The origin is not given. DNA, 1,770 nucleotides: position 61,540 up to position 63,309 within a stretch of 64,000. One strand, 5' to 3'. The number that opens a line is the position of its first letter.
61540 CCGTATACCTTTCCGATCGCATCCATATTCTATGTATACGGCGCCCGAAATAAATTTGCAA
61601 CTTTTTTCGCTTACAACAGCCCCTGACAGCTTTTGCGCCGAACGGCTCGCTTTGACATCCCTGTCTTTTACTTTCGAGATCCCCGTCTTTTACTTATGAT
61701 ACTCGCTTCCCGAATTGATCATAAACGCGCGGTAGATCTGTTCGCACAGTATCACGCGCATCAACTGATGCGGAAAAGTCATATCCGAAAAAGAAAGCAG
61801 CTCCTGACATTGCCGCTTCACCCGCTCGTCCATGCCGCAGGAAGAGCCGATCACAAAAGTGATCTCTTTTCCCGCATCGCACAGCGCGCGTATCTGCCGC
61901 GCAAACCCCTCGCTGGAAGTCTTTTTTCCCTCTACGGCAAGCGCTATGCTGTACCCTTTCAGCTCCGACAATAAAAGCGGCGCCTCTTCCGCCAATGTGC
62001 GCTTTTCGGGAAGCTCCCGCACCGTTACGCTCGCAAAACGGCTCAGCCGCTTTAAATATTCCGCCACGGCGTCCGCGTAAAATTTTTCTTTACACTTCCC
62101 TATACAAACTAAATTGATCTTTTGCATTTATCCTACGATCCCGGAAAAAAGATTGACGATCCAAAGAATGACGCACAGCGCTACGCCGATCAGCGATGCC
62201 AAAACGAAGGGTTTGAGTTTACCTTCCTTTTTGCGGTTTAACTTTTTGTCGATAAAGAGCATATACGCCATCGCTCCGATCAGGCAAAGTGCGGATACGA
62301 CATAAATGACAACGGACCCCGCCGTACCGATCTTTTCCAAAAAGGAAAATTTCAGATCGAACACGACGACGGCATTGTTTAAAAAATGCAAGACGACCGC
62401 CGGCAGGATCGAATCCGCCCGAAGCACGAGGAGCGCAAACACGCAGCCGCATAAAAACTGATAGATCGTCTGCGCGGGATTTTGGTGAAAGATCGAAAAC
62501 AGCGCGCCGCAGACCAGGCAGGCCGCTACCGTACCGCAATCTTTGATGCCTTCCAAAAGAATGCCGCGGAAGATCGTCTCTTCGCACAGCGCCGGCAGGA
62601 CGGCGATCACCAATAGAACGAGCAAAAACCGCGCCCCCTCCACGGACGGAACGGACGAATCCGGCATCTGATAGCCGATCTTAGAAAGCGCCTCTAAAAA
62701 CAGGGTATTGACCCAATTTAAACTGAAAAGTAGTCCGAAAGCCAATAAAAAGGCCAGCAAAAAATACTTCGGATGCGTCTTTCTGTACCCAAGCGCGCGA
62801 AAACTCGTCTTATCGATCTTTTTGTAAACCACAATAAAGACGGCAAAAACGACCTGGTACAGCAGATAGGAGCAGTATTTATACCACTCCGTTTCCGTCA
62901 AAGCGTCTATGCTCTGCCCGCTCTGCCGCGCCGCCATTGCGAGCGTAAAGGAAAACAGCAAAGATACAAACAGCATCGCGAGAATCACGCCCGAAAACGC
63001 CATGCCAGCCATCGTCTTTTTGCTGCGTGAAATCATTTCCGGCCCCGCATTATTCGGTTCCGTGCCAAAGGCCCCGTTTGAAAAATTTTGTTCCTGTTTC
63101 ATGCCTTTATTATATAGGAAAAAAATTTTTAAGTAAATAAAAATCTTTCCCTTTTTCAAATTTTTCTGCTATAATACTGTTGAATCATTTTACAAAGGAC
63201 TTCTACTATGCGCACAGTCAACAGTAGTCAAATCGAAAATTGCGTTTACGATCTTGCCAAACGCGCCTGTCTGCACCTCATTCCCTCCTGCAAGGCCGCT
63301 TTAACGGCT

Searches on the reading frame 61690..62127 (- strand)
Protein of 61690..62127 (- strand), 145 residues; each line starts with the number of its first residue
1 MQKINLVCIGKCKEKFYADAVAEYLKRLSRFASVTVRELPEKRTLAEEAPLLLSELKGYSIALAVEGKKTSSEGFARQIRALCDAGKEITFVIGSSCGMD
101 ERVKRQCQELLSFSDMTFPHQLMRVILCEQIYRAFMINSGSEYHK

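Call 71: search_protein_families(library=pfam, proteins=[window:61690-62127:-], max_evalue=0.01)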
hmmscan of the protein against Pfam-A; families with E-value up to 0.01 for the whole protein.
window:61690-62127:- (145 aa): 2 families
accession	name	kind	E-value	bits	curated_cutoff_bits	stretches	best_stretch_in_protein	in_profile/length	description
PF02590.22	SPOUT_MTase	-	8.8e-46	156.1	27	1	3-144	2-154/154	Predicted SPOUT methyltransferase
PF18086.7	PPIP5K2_N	-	0.0017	18.9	35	0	61-139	3-81/90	Diphosphoinositol pentakisphosphate kinase 2 N-terminal domain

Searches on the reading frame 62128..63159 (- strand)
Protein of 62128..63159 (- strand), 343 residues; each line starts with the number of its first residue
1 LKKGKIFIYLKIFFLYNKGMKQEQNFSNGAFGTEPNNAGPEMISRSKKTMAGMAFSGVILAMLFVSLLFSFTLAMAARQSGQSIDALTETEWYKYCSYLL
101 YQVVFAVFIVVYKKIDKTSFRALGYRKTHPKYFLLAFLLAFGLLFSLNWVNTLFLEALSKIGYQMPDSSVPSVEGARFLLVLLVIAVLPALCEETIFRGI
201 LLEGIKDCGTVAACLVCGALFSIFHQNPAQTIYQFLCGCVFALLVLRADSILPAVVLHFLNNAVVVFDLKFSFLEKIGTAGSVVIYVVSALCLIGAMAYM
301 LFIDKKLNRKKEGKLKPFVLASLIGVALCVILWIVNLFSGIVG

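Call 34: search_protein_families(library=pfam, proteins=[window:62128-63159:-], max_evalue=0.00001)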
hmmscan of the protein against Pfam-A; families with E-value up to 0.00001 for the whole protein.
window:62128-63159:- (343 aa): 1 family
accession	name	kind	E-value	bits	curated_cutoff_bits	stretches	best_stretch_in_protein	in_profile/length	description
PF02517.21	Rce1-like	-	3.2e-19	69.4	22.4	1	178-264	4-93/93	Type II CAAX prenyl endopeptidase Rce1-like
